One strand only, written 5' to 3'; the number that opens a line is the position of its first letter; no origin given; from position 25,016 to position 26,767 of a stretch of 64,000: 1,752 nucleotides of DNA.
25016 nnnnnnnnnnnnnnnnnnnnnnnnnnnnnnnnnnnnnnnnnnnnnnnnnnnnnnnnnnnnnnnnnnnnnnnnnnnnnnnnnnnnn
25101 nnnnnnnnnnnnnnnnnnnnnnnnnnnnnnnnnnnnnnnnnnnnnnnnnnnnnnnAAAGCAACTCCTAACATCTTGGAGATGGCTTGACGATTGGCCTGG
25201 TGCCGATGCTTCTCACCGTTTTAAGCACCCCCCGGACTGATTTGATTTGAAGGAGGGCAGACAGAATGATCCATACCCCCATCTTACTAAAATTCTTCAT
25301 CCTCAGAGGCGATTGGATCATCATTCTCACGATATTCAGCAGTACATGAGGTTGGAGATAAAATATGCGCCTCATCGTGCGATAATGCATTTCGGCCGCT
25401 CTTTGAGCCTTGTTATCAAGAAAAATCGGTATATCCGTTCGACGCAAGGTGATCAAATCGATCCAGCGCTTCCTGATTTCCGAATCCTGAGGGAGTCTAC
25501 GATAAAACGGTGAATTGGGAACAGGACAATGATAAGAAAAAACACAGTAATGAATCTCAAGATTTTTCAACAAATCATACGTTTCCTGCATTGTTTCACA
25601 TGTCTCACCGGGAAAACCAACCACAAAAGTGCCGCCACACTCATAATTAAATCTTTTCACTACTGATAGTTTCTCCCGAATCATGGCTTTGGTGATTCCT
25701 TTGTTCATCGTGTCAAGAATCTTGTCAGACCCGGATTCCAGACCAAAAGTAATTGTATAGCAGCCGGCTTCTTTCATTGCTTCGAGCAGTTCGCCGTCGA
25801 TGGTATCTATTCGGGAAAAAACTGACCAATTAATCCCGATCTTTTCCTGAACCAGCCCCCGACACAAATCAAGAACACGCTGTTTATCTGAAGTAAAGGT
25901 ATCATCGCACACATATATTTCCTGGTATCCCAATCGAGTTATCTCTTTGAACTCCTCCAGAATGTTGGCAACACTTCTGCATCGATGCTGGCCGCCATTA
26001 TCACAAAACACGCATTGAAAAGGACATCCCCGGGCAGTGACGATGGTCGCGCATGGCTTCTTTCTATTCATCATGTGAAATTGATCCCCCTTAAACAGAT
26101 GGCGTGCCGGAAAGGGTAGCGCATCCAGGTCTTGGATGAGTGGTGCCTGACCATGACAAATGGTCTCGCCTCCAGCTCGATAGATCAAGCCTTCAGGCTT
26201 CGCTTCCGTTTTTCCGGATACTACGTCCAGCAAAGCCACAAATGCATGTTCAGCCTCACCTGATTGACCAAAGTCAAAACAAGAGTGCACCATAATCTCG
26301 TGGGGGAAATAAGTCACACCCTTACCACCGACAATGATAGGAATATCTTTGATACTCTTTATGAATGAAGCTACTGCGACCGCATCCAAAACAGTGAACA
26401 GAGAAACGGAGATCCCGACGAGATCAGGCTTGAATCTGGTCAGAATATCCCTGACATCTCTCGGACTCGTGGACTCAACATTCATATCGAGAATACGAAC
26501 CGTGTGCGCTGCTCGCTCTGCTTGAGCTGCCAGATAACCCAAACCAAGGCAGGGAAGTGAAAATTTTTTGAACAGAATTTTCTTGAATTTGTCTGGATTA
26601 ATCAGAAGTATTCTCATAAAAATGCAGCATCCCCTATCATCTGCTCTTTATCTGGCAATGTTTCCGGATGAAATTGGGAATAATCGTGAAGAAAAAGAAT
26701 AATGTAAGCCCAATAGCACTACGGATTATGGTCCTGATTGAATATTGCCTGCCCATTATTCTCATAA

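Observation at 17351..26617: Orphan tailoring cluster with four radical SAM enzymes, an AsnB-like enzyme, an AKR and a methyltransferase-like ORF, but no recognisable substrate gene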

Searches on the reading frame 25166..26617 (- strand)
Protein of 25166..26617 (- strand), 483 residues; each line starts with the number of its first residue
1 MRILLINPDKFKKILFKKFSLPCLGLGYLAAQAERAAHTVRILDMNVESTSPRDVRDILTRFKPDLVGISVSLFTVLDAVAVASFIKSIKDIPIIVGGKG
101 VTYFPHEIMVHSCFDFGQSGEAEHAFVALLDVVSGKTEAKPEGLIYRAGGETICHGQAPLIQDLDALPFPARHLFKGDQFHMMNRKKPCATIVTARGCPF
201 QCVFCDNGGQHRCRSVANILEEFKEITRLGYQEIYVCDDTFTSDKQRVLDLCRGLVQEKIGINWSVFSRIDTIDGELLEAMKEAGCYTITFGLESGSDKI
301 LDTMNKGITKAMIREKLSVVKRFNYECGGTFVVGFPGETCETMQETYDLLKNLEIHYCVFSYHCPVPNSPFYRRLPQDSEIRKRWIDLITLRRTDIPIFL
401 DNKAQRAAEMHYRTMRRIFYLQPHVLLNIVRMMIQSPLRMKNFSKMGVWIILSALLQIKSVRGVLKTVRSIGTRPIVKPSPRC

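Call 3: search_protein_families(library=pfam, proteins=[window:25166-26617:-])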
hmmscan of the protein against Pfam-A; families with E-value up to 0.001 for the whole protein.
window:25166-26617:- (483 aa): 2 families
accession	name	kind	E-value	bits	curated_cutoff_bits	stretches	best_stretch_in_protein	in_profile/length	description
PF04055.27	Radical_SAM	-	2.8e-21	76.8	29.5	1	192-350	1-166/166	Radical SAM superfamily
PF02310.24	B12-binding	-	2.6e-17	63.2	32.1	1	21-130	12-121/121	B12 binding domain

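Call 4: search_protein_families(library=ncbifam, proteins=[window:25166-26617:-])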
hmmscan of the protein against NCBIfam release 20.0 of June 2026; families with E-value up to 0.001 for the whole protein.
window:25166-26617:- (483 aa): 31 families (the best 25 are shown)
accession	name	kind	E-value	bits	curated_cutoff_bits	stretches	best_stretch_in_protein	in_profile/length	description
TIGR03471.1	HpnJ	equivalog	3e-49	168.2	577.6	1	38-447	45-460/472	hopanoid biosynthesis associated radical SAM protein HpnJ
TIGR04479.1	bcpD_PhpK_rSAM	subfamily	1.4e-47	162.2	600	1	16-354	65-410/504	PhpK family radical SAM P-methyltransferase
NF050148.1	rSAM_ApyD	equivalog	4.7e-45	154.1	750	1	22-352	24-365/645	RiPP biosynthesis radical SAM protein ApyD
TIGR04072.2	rSAM_ladder_B12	equivalog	1e-39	136.4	360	1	23-362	18-357/443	lipid biosynthesis B12-binding/radical SAM protein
TIGR04385.1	B12_rSAM_cofa1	equivalog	9.8e-39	133.8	450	1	23-356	20-368/438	B12 lower ligand biosynthesis radical SAM protein BzaD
TIGR02026.1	BchE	equivalog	7.5e-38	130.6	481.35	1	2-382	1-394/497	magnesium-protoporphyrin IX monomethyl ester anaerobic oxidative cyclase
TIGR04014.1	B12_SAM_MJ_0865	equivalog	8e-34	117.2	360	1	70-372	43-355/434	methyl-coenzyme M reductase glutamine C-methyltransferase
NF038361.1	rSAM_Sden_1168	equivalog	9.9e-34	116.8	575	1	113-370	198-468/560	Sden_1168 family B12-binding radical SAM P-methyltransferase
TIGR04367.1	HpnR_B12_rSAM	equivalog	1.4e-26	93.1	650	1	1-321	1-321/490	hopanoid C-3 methylase HpnR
NF033070.1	rSAM_AprD4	equivalog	2.4e-25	89.4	500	1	159-356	165-369/456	AprD4 family radical SAM diol-dehydratase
TIGR04295.1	B12_rSAM_oligo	hypoth_equivalog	2.4e-25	89.1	400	1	24-307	26-315/422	TIGR04295 family B12-binding domain-containing radical SAM protein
TIGR03975.1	rSAM_ocin_1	subfamily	2.5e-24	85.8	281.85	1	59-354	124-431/606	RiPP maturation radical SAM C-methyltransferase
TIGR04013.1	B12_SAM_MJ_1487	hypoth_equivalog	4.5e-23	81.7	251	1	49-378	29-360/382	TIGR04013 family B12-binding domain/radical SAM domain-containing protein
NF033712.0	B12_rSAM_KedN5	subfamily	2.4e-20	72.3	700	1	21-371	16-387/624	KedN5 family methylcobalamin-dependent radical SAM C-methyltransferase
NF040542.1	rSAM_RCCLKC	equivalog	1.7e-19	70.3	450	1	34-355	25-352/423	arsinothricin biosynthesis radical SAM protein ArsL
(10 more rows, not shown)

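Call 19: find_homologous_proteins(query=window:25166-26617:-)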
Query window:25166-26617:- (483 aa): 2501 proteins with E <= 0.001 among 8000 candidates; the best 120 are listed.
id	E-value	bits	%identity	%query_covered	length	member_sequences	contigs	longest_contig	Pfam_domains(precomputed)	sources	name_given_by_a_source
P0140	0.0e+0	1117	100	100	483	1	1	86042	PF04055.28,PF02310.25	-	-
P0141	3.0e-136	473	45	95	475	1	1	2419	PF04055.28,PF02310.25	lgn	-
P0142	1.0e-126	442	44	95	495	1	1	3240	PF04055.28,PF02310.25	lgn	-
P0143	3.3e-85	305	35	92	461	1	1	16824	PF04055.28,PF02310.25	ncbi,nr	ncbi:MAG: radical SAM protein, partial [Kiritimatiellia bacterium]|nr:radical SAM protein [Kiritimat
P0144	8.0e-77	277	38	79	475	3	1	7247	PF04055.28,PF02310.25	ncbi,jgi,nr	ncbi:MAG: radical SAM protein [Candidatus Omnitrophica bacterium]|nr:radical SAM protein [Candidatus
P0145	8.8e-76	274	34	92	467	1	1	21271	PF04055.28,PF02310.25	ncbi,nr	ncbi:MAG: radical SAM protein [Candidatus Nanoarchaeia archaeon]|nr:radical SAM protein [Candidatus 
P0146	1.2e-74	270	36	94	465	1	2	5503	PF04055.28,PF02310.25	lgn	-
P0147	1.3e-73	267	36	81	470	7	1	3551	PF04055.28,PF02310.25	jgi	jgi:radical SAM superfamily enzyme YgiQ (UPF0313 family)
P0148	1.5e-72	263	34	88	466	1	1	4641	PF04055.28,PF02310.25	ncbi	-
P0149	4.7e-72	261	34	89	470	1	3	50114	PF04055.28,PF02310.25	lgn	-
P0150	2.6e-71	259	34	88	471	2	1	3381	PF04055.28,PF02310.25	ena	-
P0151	3.1e-71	259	36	77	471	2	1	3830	PF04055.28,PF02310.25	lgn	-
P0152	1.6e-70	256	33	94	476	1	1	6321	PF04055.28,PF02310.25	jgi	-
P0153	2.0e-70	256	34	93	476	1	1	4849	PF04055.28,PF02310.25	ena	-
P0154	2.5e-70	256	34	86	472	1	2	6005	PF04055.28,PF02310.25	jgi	-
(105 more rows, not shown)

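Call 20: find_encoding_contigs(protein=P0142, flank=10000, max_places=3)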
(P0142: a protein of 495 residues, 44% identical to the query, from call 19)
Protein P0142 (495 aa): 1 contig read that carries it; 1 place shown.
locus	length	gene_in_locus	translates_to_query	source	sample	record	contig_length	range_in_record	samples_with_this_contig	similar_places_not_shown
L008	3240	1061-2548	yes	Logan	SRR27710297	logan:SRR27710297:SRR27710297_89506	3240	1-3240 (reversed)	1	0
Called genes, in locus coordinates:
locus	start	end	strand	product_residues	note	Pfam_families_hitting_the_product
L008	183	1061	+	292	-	PF04055:Radical_SAM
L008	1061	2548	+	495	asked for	PF02310:B12-binding, PF04055:Radical_SAM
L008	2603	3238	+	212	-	?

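Call 21: find_encoding_contigs(protein=P0143, flank=10000, max_places=3)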
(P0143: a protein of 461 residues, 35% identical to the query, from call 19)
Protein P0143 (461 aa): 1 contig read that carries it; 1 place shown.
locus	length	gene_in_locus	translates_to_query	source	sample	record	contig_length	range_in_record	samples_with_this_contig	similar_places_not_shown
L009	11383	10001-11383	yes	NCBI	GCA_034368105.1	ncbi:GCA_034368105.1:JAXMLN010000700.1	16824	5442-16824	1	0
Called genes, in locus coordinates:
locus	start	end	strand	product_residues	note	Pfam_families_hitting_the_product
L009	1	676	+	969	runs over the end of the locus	PF00675:Peptidase_M16, PF05193:Peptidase_M16_C, PF08367:M16C_assoc, PF22516:PreP_C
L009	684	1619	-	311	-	-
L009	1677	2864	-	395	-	-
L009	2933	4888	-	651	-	PF00072:Response_reg, PF00512:HisKA, PF02518:HATPase_c, PF00072:Response_reg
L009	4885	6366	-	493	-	PF00370:FGGY_N, PF02782:FGGY_C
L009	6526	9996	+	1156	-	PF11028:TMEM260_N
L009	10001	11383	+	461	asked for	PF02310:B12-binding, PF04055:Radical_SAM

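Call 22: find_encoding_contigs(protein=P0141, flank=10000, max_places=3)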
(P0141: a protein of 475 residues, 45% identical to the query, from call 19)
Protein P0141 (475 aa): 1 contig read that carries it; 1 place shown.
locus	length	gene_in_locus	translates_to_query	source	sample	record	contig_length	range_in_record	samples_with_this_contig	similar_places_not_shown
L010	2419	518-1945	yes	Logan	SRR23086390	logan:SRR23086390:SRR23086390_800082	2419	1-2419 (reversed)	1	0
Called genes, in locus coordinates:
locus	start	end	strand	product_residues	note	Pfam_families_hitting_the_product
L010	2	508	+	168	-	?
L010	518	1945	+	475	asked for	PF02310:B12-binding, PF04055:Radical_SAM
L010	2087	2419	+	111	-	?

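Call 24: search_protein_families(library=pfam, proteins=[L008:183-1061:+, L008:2603-3238:+, L010:2-508:+, L010:2087-2419:+, L009:684-1619:-], max_evalue=0.01)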
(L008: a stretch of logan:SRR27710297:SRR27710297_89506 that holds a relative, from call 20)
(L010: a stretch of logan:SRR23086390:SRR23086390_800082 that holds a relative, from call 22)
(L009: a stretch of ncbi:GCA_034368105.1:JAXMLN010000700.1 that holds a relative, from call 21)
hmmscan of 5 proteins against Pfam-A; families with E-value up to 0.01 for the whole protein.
L008:183-1061:+ (292 aa): 2 families
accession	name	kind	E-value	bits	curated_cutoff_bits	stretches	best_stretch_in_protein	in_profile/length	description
PF04055.27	Radical_SAM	-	1.3e-11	45.4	29.5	1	30-140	3-131/166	Radical SAM superfamily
PF13353.11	Fer4_12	-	4.7e-05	24.2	22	1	33-87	14-70/137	4Fe-4S single cluster domain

L008:2603-3238:+ (212 aa): 2 families
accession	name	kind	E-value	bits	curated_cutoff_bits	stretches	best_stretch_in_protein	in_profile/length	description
PF04055.27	Radical_SAM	-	2e-13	51.3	29.5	1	30-141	3-132/166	Radical SAM superfamily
PF13353.11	Fer4_12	-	6.7e-05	23.6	22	1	33-87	14-70/137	4Fe-4S single cluster domain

L010:2-508:+ (168 aa): 0 families

L010:2087-2419:+ (111 aa): 2 families
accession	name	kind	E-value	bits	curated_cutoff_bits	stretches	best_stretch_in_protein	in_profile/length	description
PF04055.27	Radical_SAM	-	1.8e-12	48.2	29.5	1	30-92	3-68/166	Radical SAM superfamily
PF13353.11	Fer4_12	-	3.4e-07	31.1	22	1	32-86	13-69/137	4Fe-4S single cluster domain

L009:684-1619:- (311 aa): 0 families

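Call 37: search_solved_structures(query=window:25166-26617:-, max_evalue=0.001)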
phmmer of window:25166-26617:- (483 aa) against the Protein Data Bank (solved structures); distinct sequences matched with E-value up to 0.001: 10.
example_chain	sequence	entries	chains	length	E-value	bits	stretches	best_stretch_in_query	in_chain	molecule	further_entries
6fd2_B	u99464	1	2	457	8.4e-21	77.5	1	158-369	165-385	Putative apramycin biosynthetic oxidoreductase 4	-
9ccb_A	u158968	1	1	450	8.6e-19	70.8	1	71-369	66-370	Radical SAM core domain-containing protein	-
2qgq_A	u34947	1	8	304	2.3e-10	43.1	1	186-392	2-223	Protein TM_1862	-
4jc0_A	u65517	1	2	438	2.9e-10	42.7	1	185-392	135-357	Ribosomal protein S12 methylthiotransferase RimO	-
5ul2_A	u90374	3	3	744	3.7e-09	39.1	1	17-312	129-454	OxsB protein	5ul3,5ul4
9n1b_A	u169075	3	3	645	1.7e-07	33.6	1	119-356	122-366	Radical SAM protein | Radical SAM enzyme CysS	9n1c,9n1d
7mjv_A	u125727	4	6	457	2.2e-06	29.9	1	194-385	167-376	tRNA-2-methylthio-N(6)-dimethylallyladenosine synthase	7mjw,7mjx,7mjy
7mjz_A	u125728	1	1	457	3.6e-06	29.2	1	194-384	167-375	tRNA-2-methylthio-N(6)-dimethylallyladenosine synthase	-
6wte_A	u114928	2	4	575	1.4e-05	27.3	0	185-361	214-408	B12-binding domain-containing protein | Tryptophan-C2-methyltransferase containing B12-binding domain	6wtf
7kdx_A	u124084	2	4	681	1.8e-05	26.9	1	62-257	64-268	Methyltransferase TokK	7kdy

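Call 66: find_encoding_contigs(protein=P0149, flank=8000, max_places=2)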
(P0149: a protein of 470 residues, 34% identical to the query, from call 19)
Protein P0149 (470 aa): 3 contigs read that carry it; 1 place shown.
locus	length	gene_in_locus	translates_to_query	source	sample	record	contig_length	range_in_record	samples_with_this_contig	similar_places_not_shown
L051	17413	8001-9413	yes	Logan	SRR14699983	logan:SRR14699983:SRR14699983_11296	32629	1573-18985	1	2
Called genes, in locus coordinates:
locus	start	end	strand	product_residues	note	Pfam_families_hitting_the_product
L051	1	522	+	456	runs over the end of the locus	PF02397:Bac_transf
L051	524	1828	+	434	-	PF04055:Radical_SAM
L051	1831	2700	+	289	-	PF01073:3Beta_HSD, PF01370:Epimerase, PF02719:Polysacc_synt_2 (weak), PF04321:RmlD_sub_bind, PF05368:NmrA, PF07993:NAD_binding_4 (faint), PF13460:NAD_binding_10, PF16363:GDP_Man_Dehyd (faint)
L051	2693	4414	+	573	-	-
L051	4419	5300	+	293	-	PF13641:Glyco_tranf_2_3 (weak), PF00535:Glycos_transf_2, PF10111:Glyco_tranf_2_2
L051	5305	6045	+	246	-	PF01209:Ubie_methyltran, PF13489:Methyltransf_23, PF05219:DREV (weak), PF07021:MetW (weak), PF13847:Methyltransf_31, PF08241:Methyltransf_11, PF08242:Methyltransf_12, PF13649:Methyltransf_25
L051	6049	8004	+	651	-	PF13522:GATase_6, PF13537:GATase_7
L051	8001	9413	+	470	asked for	PF02310:B12-binding, PF04055:Radical_SAM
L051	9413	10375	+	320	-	PF03706:LPG_synthase_TM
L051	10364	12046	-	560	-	PF13231:PMT_2 (weak)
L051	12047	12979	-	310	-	PF00535:Glycos_transf_2, PF10111:Glyco_tranf_2_2, PF13641:Glyco_tranf_2_3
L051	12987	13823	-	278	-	PF14512:TM1586_NiRdase (weak), PF00881:Nitroreductase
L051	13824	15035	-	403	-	PF00432:Prenyltrans (faint)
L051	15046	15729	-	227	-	PF08241:Methyltransf_11 (weak)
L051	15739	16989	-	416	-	PF00005:ABC_tran, PF13304:AAA_21 (faint), PF14524:Wzt_C (weak)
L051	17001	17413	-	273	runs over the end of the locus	PF01061:ABC2_membrane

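Call 67: find_encoding_contigs(protein=P0144, flank=8000, max_places=2)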
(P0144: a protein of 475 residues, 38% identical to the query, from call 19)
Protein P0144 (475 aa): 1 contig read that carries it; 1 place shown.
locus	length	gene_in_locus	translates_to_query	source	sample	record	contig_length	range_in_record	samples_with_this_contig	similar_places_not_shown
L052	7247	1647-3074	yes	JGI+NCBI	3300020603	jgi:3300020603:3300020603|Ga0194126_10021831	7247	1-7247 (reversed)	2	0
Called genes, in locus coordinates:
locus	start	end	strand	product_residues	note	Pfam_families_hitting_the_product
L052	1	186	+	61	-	?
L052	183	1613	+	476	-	PF02310:B12-binding, PF04055:Radical_SAM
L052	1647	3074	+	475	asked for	PF02310:B12-binding, PF04055:Radical_SAM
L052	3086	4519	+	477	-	PF02310:B12-binding, PF04055:Radical_SAM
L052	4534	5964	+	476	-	PF02310:B12-binding, PF04055:Radical_SAM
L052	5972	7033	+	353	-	PF04055:Radical_SAM, PF13186:SPASM (weak)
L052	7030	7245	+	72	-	?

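Call 74: search_protein_families(library=padloc, proteins=[window:25166-26617:-], max_evalue=0.001)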
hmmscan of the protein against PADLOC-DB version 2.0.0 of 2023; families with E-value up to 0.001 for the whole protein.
window:25166-26617:- (483 aa): 1 family
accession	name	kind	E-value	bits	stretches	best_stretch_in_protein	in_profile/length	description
PDLC04689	PDC-M51A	-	3.9e-15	53.6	1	23-353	23-352/420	-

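Call 80: search_dna_similar(query=window:25166-26617:-, collection=plasmids, mode=protein, max_rows=10, max_evalue=1e-20)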
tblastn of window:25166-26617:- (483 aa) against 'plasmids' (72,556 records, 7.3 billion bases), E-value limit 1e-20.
Records with a match: 65; places in all: 72; records where one place covers at least 80% of the query: 21.
Best place of each record, by identity: <60% 65.
By first word of the organism name: Azospirillum 11; Mycetohabitans 9; Streptomyces 7; Paraburkholderia 4; Caballeronia 3; Burkholderia 3; Sinorhizobium 3; Lawsonia 3; Clostridium 2; Solidesulfovibrio 2; and 15 more.
By predicted mobility (MOB-suite, as given by PLSDB): non-mobilizable 46; mobilizable 14; conjugative 5.
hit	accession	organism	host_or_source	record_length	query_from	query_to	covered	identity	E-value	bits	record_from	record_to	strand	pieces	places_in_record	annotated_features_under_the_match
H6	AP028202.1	Paraburkholderia largidicola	Physopelta gutta,midgut,Midgut crypts ...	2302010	31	448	86%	30.4%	5e-27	147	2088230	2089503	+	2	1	hypothetical protein (x2)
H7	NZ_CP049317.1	Caballeronia sp. SBC2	whole organism,soil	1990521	31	448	87%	30.0%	1e-36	152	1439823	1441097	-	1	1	none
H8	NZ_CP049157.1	Caballeronia sp. SBC1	whole organism,soil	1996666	31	448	87%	30.0%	1e-36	152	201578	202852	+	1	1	none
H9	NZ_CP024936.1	Paraburkholderia graminis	soil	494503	41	448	84%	30.5%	1e-36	151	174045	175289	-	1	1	hpnJ: hopanoid biosynthesis associated radical SAM protein HpnJ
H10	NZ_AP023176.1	Paraburkholderia largidicola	Physopelta gutta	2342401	31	448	87%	29.7%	4e-32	138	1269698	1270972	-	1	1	none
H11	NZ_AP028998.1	Paraburkholderia sp. 22B1P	-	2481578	31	448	87%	29.7%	4e-32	138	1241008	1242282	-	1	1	none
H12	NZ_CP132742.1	Mycetohabitans endofungorum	Rhizopus microsporus,culture isolated ...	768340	31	448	87%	29.3%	7e-33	140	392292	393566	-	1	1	hpnJ: hopanoid biosynthesis associated radical SAM protein HpnJ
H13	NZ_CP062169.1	Mycetohabitans endofungorum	Rhizopus microsporus,bacterial ...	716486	31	448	87%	29.2%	4e-34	144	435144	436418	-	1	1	hpnJ: hopanoid biosynthesis associated radical SAM protein HpnJ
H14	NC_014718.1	Mycetohabitans rhizoxinica HKI 454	-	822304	41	448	84%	29.8%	8e-35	146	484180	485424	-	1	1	hpnJ: hopanoid biosynthesis associated radical SAM protein HpnJ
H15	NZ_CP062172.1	Mycetohabitans rhizoxinica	Rhizopus microsporus,bacterial ...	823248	41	448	84%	29.8%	8e-35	146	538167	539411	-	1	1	hpnJ: hopanoid biosynthesis associated radical SAM protein HpnJ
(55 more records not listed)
